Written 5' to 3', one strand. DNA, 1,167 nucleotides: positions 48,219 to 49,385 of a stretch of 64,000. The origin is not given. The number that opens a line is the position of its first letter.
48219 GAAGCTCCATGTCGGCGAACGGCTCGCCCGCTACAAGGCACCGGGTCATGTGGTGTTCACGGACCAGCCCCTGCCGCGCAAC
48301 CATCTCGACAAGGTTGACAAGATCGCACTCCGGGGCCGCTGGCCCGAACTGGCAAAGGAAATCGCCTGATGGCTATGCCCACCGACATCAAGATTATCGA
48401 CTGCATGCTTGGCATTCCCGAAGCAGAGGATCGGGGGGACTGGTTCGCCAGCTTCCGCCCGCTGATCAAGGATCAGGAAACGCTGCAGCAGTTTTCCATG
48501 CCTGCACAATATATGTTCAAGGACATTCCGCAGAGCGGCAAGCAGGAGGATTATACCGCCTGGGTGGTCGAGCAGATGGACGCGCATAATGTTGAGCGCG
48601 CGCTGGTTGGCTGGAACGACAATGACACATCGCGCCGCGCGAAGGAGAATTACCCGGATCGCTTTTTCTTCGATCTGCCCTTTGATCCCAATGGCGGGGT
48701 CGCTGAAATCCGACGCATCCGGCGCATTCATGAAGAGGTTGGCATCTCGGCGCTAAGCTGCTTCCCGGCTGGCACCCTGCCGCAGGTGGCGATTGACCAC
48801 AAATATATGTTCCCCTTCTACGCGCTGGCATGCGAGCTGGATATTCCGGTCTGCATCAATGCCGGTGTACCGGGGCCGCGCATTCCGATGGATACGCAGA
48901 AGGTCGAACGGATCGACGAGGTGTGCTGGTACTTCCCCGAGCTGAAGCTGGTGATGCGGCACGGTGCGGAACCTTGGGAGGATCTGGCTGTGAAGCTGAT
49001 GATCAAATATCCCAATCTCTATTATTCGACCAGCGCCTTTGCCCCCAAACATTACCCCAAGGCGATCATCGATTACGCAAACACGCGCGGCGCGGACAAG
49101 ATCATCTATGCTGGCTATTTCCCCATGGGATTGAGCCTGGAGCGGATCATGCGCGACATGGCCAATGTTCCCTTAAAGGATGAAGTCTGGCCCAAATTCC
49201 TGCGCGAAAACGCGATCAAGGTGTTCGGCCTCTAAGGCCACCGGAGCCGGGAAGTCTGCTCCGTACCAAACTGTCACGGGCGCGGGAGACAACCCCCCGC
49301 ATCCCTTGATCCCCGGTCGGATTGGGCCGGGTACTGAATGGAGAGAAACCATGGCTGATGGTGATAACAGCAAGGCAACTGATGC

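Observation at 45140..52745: Unusual seven-gene module: two CoA ligases, an amidohydrolase_2, an extended KshA-like Rieske oxygenase, a Tat-amidase and an SDR, followed by an MFS transporter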

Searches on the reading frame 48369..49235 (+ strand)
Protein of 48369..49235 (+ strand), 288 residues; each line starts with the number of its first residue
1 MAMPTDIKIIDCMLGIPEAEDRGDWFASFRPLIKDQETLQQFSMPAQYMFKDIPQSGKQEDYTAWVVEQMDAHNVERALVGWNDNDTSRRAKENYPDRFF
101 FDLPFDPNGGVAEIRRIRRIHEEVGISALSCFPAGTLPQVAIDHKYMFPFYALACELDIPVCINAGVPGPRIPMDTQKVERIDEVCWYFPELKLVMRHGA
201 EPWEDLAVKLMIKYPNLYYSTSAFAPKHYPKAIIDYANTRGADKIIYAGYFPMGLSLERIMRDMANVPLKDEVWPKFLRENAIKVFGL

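Call 3: search_protein_families(library=pfam, proteins=[window:48369-49235:+], max_evalue=0.00001)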
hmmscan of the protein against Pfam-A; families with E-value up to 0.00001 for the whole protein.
window:48369-49235:+ (288 aa): 1 family
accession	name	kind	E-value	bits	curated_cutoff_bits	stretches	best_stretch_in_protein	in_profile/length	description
PF04909.20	Amidohydro_2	-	9.3e-21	75.3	26.4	1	68-288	49-289/289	Amidohydrolase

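Call 4: search_protein_families(library=ncbifam, proteins=[window:48369-49235:+], max_evalue=0.00001)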
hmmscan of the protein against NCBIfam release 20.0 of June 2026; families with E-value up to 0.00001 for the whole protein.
window:48369-49235:+ (288 aa): 0 families

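Call 41: search_solved_structures(query=window:48369-49235:+, max_evalue=0.01, show_alignments=2)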
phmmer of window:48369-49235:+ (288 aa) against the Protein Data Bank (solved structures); distinct sequences matched with E-value up to 0.01: 2.
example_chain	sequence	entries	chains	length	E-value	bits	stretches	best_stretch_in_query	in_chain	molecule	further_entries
3irs_A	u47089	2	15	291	3.4e-14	55.9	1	76-284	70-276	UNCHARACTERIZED PROTEIN BB4693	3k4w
3cjp_A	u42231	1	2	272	0.0045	19.4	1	160-236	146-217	Predicted amidohydrolase, dihydroorotase family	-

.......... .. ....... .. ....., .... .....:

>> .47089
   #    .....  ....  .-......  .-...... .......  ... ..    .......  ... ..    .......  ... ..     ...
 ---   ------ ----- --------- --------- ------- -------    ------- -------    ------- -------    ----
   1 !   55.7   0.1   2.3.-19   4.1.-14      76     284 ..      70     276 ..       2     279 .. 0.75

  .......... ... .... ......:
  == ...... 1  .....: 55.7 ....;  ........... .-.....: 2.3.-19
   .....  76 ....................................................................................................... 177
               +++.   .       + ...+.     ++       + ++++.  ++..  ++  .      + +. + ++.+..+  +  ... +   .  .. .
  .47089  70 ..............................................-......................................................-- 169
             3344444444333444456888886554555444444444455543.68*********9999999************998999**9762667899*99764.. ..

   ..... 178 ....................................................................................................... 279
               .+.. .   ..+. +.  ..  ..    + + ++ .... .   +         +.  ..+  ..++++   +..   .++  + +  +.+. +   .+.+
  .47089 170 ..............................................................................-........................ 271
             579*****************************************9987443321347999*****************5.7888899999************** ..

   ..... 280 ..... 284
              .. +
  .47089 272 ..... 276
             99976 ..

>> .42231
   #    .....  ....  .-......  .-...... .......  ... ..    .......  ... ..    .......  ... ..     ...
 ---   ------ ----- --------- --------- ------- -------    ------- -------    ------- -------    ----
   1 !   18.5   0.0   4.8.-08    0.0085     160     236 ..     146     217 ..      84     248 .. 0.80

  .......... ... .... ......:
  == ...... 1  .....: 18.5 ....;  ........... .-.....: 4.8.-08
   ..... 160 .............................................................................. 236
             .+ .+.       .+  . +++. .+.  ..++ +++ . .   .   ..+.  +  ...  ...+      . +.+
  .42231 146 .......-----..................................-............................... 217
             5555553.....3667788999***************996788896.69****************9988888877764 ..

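Call 43: find_homologous_proteins(query=window:48369-49235:+, max_evalue=0.00001)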
Query window:48369-49235:+ (288 aa): 8000 proteins with E <= 0.00001 among 8000 candidates; the best 120 are listed.
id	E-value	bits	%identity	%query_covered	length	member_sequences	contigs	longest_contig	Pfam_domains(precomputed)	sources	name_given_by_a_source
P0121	1.3e-183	627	91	100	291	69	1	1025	PF04909.21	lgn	-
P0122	1.4e-176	604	87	100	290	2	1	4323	PF04909.21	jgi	jgi:predicted TIM-barrel fold metal-dependent hydrolase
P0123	8.7e-176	601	85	100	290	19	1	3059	PF04909.21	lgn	-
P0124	9.4e-175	598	86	100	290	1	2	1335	PF04909.21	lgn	-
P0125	4.5e-173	592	85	100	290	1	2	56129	PF04909.21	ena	-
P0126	3.6e-172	589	86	100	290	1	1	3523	PF04909.21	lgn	-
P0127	1.2e-171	588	85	100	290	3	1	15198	PF04909.21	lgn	-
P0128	8.5e-168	575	82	100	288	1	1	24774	PF04909.21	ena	-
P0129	3.8e-166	570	81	100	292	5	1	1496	PF04909.21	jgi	jgi:predicted TIM-barrel fold metal-dependent hydrolase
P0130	2.5e-165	567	81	100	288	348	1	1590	PF04909.21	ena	-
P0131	5.3e-165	566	82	100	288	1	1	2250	PF04909.21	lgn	-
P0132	9.3e-165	565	80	100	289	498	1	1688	PF04909.21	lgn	-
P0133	2.6e-164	564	80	100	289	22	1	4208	PF04909.21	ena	-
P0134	4.0e-164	563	81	100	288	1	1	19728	PF04909.21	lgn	-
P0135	5.3e-164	563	81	100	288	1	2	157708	PF04909.21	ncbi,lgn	-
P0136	6.1e-164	562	80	100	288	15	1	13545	PF04909.21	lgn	-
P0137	6.5e-164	562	80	100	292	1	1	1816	PF04909.21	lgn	-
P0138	8.0e-164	562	79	100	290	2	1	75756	PF04909.21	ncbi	-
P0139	1.4e-163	561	80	100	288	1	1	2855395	PF04909.21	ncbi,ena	-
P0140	1.5e-163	561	79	100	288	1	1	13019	PF04909.21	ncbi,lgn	ncbi:MAG: amidohydrolase family protein [Pseudomonadota bacterium]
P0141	2.5e-163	560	79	100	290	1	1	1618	PF04909.21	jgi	jgi:predicted TIM-barrel fold metal-dependent hydrolase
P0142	3.6e-163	560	79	100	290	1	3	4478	PF04909.21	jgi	jgi:uncharacterized protein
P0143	3.7e-163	560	80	100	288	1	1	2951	PF04909.21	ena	-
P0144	3.9e-163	560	80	100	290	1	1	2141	PF04909.21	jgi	jgi:predicted TIM-barrel fold metal-dependent hydrolase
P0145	4.2e-163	560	80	100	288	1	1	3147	PF04909.21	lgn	-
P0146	4.2e-163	560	79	100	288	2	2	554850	PF04909.21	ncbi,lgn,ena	-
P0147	1.3e-162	558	80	100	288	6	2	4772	PF04909.21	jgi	-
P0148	2.2e-162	557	79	100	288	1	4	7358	PF04909.21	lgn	-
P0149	6.6e-162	556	80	100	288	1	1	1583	PF04909.21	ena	-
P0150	7.1e-162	556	78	100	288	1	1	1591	PF04909.21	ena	-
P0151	8.2e-162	555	79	100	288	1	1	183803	PF04909.21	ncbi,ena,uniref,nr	ncbi:amidohydrolase family protein [Novosphingobium sp.]|uniref:amidohydrolase family protein n=1 Ta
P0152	8.8e-162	555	79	100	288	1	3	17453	PF04909.21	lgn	-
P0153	1.6e-161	555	80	100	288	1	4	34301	PF04909.21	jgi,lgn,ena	jgi:predicted TIM-barrel fold metal-dependent hydrolase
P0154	1.6e-161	555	79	100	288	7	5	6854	PF04909.21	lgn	-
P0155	1.6e-161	555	79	99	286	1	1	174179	PF04909.21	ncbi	ncbi:MAG: amidohydrolase family protein [Sphingomonadaceae bacterium]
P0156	1.7e-161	554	80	100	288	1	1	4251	PF04909.21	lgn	-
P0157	1.8e-161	554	79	100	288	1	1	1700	PF04909.21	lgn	-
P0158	2.1e-161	554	78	100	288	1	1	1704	PF04909.21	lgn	-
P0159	2.2e-161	554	78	100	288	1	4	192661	PF04909.21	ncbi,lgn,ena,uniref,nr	ncbi:MAG: amidohydrolase family protein [Novosphingobium meiothermophilum]|uniref:amidohydrolase fam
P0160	2.9e-161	554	78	100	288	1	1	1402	PF04909.21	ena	-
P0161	3.0e-161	554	78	100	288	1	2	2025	PF04909.21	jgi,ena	jgi:predicted TIM-barrel fold metal-dependent hydrolase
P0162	3.2e-161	554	79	100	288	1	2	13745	PF04909.21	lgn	-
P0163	3.3e-161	553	79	100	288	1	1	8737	PF04909.21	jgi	jgi:uncharacterized protein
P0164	4.0e-161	553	78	100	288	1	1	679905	PF04909.21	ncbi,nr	ncbi:MAG: amidohydrolase family protein [Sphingomonadaceae bacterium]|nr:amidohydrolase family prote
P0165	4.1e-161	553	78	100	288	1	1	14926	PF04909.21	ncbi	-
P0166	4.2e-161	553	79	100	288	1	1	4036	PF04909.21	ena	-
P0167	4.5e-161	553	78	100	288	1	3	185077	PF04909.21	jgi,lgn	jgi:predicted TIM-barrel fold metal-dependent hydrolase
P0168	4.5e-161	553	79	100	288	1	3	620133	PF04909.21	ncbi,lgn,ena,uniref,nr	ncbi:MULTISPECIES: amidohydrolase family protein [Novosphingobium]|uniref:Amidohydrolase family prot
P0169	4.6e-161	553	78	100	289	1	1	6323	PF04909.21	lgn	-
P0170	5.4e-161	553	79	100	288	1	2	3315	PF04909.21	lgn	-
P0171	5.4e-161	553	78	100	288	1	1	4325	PF04909.21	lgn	-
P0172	5.9e-161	553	78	100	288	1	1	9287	PF04909.21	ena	-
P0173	6.9e-161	552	78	100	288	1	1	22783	PF04909.21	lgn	-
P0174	7.7e-161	552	78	100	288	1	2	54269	PF04909.21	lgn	-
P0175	8.1e-161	552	79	99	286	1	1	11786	PF04909.21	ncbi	ncbi:MAG: amidohydrolase family protein [Novosphingobium meiothermophilum]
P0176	8.7e-161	552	79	100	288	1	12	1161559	PF04909.21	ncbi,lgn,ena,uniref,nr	ncbi:amidohydrolase (plasmid) [Novosphingobium sp. THN1]|uniref:amidohydrolase family protein n=1 Ta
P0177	9.0e-161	552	79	100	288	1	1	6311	PF04909.21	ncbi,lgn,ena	ncbi:MAG: amidohydrolase family protein [Novosphingobium sp.]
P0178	9.3e-161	552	79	100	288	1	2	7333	PF04909.21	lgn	-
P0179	1.1e-160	552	78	100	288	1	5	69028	PF04909.21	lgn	-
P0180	1.4e-160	551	78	100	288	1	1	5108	PF04909.21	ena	-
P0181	1.5e-160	551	79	100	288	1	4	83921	PF04909.21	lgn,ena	-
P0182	1.6e-160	551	79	100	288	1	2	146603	PF04909.21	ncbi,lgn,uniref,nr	ncbi:amidohydrolase family protein [Novosphingobium subterraneum]|uniref:Amidohydrolase 2 n=1 Tax=No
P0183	1.7e-160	551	79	100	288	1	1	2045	PF04909.21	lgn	-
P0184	1.7e-160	551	78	100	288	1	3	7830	PF04909.21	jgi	jgi:uncharacterized protein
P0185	1.7e-160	551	78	100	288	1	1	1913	PF04909.21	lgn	-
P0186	1.8e-160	551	77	100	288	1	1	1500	PF04909.21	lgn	-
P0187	1.8e-160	551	79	100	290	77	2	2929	PF04909.21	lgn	-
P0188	1.9e-160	551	79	100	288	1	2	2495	PF04909.21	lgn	-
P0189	2.4e-160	551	78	100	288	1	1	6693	PF04909.21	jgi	jgi:hypothetical protein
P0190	2.5e-160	551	79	100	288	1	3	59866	PF04909.21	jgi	jgi:uncharacterized protein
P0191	3.0e-160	550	78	100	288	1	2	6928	PF04909.21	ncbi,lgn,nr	ncbi:MAG: amidohydrolase [Novosphingobium sp.]|nr:MAG: amidohydrolase [Novosphingobium sp.]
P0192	3.5e-160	550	78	100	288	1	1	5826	PF04909.21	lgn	-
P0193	4.2e-160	550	78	100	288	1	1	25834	PF04909.21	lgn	-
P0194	4.3e-160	550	78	100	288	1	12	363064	PF04909.21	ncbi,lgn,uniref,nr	ncbi:amidohydrolase family protein [Novosphingobium sp. ERW19]|uniref:amidohydrolase family protein 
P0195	4.7e-160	550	78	100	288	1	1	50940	PF04909.21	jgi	jgi:predicted TIM-barrel fold metal-dependent hydrolase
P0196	5.4e-160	550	78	100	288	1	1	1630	PF04909.21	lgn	-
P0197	5.5e-160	549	77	100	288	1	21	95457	PF04909.21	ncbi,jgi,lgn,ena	-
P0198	5.6e-160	549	77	100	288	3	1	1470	PF04909.21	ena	-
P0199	5.9e-160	549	78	100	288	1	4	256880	PF04909.21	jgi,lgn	jgi:hypothetical protein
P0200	6.1e-160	549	78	100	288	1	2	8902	PF04909.21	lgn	-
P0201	8.1e-160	549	77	100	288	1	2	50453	PF04909.21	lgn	-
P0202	8.6e-160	549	78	100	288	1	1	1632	PF04909.21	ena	-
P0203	1.1e-159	548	78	100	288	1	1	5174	PF04909.21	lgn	-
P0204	1.3e-159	548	78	100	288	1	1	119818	PF04909.21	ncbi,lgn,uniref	ncbi:amidohydrolase family protein [Novosphingobium subterraneum]|uniref:amidohydrolase family prote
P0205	2.1e-159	548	79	99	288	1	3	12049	PF04909.21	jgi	jgi:hypothetical protein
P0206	2.2e-159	548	78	100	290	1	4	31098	PF04909.21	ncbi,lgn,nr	ncbi:MAG: amidohydrolase family protein [Proteobacteria bacterium]|nr:amidohydrolase family protein 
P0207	2.7e-159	547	78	99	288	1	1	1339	PF04909.21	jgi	jgi:hypothetical protein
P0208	3.3e-159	547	77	100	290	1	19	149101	PF04909.21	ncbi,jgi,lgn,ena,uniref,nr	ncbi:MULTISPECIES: amidohydrolase family protein [unclassified Sphingomonas]|uniref:amidohydrolase f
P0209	3.6e-159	547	77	100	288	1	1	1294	PF04909.21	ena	-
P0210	3.9e-159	547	78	100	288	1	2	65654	PF04909.21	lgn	-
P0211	4.2e-159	547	78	100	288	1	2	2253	PF04909.21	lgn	-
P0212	4.3e-159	547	78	100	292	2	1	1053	PF04909.21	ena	-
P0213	4.4e-159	547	76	100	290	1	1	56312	PF04909.21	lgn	-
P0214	4.7e-159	546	78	100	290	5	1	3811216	PF04909.21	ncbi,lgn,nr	ncbi:MAG: amidohydrolase family protein [Candidatus Sphingomonas colombiensis]|nr:amidohydrolase fam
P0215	4.7e-159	546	77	100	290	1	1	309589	PF04909.21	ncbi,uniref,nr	ncbi:amidohydrolase family protein [Sphingomonas sp. MMSM20]|uniref:amidohydrolase family protein n=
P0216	5.4e-159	546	78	100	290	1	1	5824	PF04909.21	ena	-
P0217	5.7e-159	546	76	100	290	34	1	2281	PF04909.21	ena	-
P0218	9.1e-159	545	77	100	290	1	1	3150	PF04909.21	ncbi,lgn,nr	ncbi:MAG: amidohydrolase family protein [Sphingomonas sp.]|nr:amidohydrolase family protein [Sphingo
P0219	1.0e-158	545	77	100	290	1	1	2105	PF04909.21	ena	-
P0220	1.1e-158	545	77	100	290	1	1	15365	PF04909.21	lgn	-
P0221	1.1e-158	545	78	100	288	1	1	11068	PF04909.21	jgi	-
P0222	1.4e-158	545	78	100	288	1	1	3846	PF04909.21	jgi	-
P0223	1.6e-158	545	77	100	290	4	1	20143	PF04909.21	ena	-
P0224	2.1e-158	544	77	100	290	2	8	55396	PF04909.21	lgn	-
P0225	3.3e-158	544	77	100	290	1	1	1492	PF04909.21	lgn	-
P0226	5.2e-158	543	77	100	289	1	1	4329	PF04909.21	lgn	-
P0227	5.4e-158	543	79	100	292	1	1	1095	PF04909.21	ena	-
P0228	5.8e-158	543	76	100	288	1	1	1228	PF04909.21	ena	-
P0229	6.1e-158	543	77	100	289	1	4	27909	PF04909.21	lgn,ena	-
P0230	6.4e-158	543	77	100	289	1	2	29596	PF04909.21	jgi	jgi:predicted TIM-barrel fold metal-dependent hydrolase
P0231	7.6e-158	542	77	100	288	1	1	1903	PF04909.21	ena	-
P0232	9.2e-158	542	78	100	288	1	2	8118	PF04909.21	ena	-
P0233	1.2e-157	542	77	100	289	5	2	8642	PF04909.21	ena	-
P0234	2.5e-157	541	77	100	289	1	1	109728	PF04909.21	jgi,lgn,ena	-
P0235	2.9e-157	541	77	100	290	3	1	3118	PF04909.21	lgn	-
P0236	3.2e-157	540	76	100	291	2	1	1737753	PF04909.21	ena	-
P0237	5.4e-157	540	78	99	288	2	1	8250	PF04909.21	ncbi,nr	ncbi:MAG TPA: amidohydrolase family protein [Sphingomonas sp.]|nr:amidohydrolase family protein [Sph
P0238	5.5e-157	540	76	100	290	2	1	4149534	PF04909.21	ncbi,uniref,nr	ncbi:amidohydrolase [Sphingopyxis lindanitolerans]|uniref:Amidohydrolase n=1 Tax=Sphingopyxis lindan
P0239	5.8e-157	540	77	100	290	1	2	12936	PF04909.21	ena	-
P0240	5.8e-157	540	77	100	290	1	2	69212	PF04909.21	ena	-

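Call 51: predict_structure(alignment_id=A2)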
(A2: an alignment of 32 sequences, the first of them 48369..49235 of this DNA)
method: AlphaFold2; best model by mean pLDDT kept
length: 288 residues; sequences in the alignment: 32
mean_pLDDT: 71.7   pTM: 0.75
mean pLDDT of the five models: 71.7, 70.0, 68.4, 60.7, 56.6
residues with pLDDT >= 90: 14; 70-90: 159; 50-70: 86; < 50: 29
segments of 3 or more residues with pLDDT < 50: 1-4, 43-47, 134-137, 167-175
pLDDT, mean of each block of 10 residues (from residue 1): 52 66 58 56 49 75 83 80 80 86 81 91 88 56 79 90 61 51 84 74 72 85 60 83 70 72 76 58 63
secondary structure, 60 per line:
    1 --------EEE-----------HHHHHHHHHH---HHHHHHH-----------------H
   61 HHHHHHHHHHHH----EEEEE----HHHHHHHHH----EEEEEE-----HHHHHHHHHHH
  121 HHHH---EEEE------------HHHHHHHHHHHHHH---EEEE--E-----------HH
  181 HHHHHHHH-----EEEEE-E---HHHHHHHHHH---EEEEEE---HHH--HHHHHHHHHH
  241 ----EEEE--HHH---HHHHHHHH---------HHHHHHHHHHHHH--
elements in order: E9-11 H23-32 H36-42 H60-72 E77-81 H86-94 E99-104 H110-124 E128-131 H144-157 E161-164 H179-188 E194-198 H204-213 E217-222 H231-240 E245-248 H257-264 H274-286

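Call 53: search_protein_representatives(protein=window:48369-49235:+)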
Query: 288 residues. Proteins with E-value up to 0.001 (for the whole library): 2321; up to 1e-10: 943; up to 1e-30: 199. The best 150 are listed.
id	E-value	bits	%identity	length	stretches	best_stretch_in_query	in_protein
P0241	3.6e-93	328.4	53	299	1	8-287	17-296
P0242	4.2e-89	315.1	53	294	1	25-288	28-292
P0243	1.9e-87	309.7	52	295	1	7-288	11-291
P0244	5.8e-80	285.1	65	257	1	97-288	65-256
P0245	6.7e-75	268.4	59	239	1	44-257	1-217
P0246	2.4e-74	266.6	64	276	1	106-285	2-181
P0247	1.2e-73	264.3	53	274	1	52-287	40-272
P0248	4.6e-73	262.4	48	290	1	8-286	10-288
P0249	8.7e-72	258.2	46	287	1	9-286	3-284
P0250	9.1e-69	248.3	57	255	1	61-265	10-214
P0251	1.1e-68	248.0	57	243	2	150-286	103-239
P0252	6.8e-68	245.4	68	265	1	131-287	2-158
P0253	7.5e-68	245.3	50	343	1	1-238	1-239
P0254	3.7e-66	239.7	58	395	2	132-287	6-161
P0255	2.0e-65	237.3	40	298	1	1-288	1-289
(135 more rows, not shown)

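Call 54: fold_search(model_id=the predicted structure, library=pdb)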
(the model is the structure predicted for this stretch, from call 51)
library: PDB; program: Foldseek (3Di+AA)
matches with E <= 10: 1847; with E <= 0.001: 77
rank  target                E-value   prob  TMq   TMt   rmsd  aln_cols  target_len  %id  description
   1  3irs_A                1.4e-10  1.00  0.68  0.70   5.4       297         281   23  CRYSTAL STRUCTURE OF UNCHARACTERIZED TIM-BARREL PROTEIN BB4693 FROM Bordetella bronchiseptica (released 2009-09-01)
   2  2dvt_B                5.1e-09  1.00  0.64  0.57   6.5       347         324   16  Crystal Structure of 2,6-Dihydroxybenzoate Decarboxylase from Rhizobium (released 2006-09-19)
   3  4qrn_D                6.9e-09  1.00  0.64  0.54   7.4       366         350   17  HIGH-RESOLUTION CRYSTAL STRUCTURE of 5-CARBOXYVANILLATE DECARBOXYLASE (TARGET EFI-505250) FROM NOVOSPHINGOBIUM AROMATI (released 2014-08-06)
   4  4qs5_A                8.2e-09  1.00  0.64  0.54   7.2       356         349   16  CRYSTAL STRUCTURE of 5-CARBOXYVANILLATE DECARBOXYLASE LIGW2 FROM NOVOSPHINGOBIUM AROMATICIVORANS DSM 12444 (TARGET EFI (released 2014-08-06)
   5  4inf_B                9.9e-09  1.00  0.65  0.56   6.8       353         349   17  Crystal structure of amidohydrolase saro_0799 (target efi-505250) from novosphingobium aromaticivorans dsm 12444 with  (released 2013-01-16)
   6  4inf_A                9.9e-09  1.00  0.63  0.53   7.5       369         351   17  Crystal structure of amidohydrolase saro_0799 (target efi-505250) from novosphingobium aromaticivorans dsm 12444 with  (released 2013-01-16)
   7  4qs5_C                1.1e-08  1.00  0.64  0.54   7.2       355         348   17  CRYSTAL STRUCTURE of 5-CARBOXYVANILLATE DECARBOXYLASE LIGW2 FROM NOVOSPHINGOBIUM AROMATICIVORANS DSM 12444 (TARGET EFI (released 2014-08-06)
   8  2dvt_A                1.7e-08  1.00  0.63  0.57   6.6       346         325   16  Crystal Structure of 2,6-Dihydroxybenzoate Decarboxylase from Rhizobium (released 2006-09-19)
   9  2dvt_D                3.4e-08  1.00  0.61  0.55   6.8       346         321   14  Crystal Structure of 2,6-Dihydroxybenzoate Decarboxylase from Rhizobium (released 2006-09-19)
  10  2dvt_C                3.4e-08  1.00  0.60  0.54   6.9       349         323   16  Crystal Structure of 2,6-Dihydroxybenzoate Decarboxylase from Rhizobium (released 2006-09-19)
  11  3pnu_B                4.4e-08  1.00  0.53  0.46   5.8       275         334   17  2.4 Angstrom Crystal Structure of Dihydroorotase (pyrC) from Campylobacter jejuni. (released 2010-12-01)
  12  3s4t_G                4.4e-08  1.00  0.59  0.54   6.6       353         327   17  Crystal structure of putative amidohydrolase-2 (EFI-target 500288)from Polaromonas sp. JS666 (released 2011-08-24)
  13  3pnu_A                1.3e-07  1.00  0.54  0.47   5.6       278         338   17  2.4 Angstrom Crystal Structure of Dihydroorotase (pyrC) from Campylobacter jejuni. (released 2010-12-01)
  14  2dvu_C                1.3e-07  1.00  0.60  0.54   6.2       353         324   15  Crystal Structure of 2,6-Dihydroxybenzoate Decarboxylase Complexed with 2,6-Dihydroxybenzoate (released 2006-09-19)
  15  3cjp_A                2.3e-07  1.00  0.61  0.67   3.8       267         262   16  Crystal structure of an uncharacterized amidohydrolase CAC3332 from Clostridium acetobutylicum (released 2008-03-25)
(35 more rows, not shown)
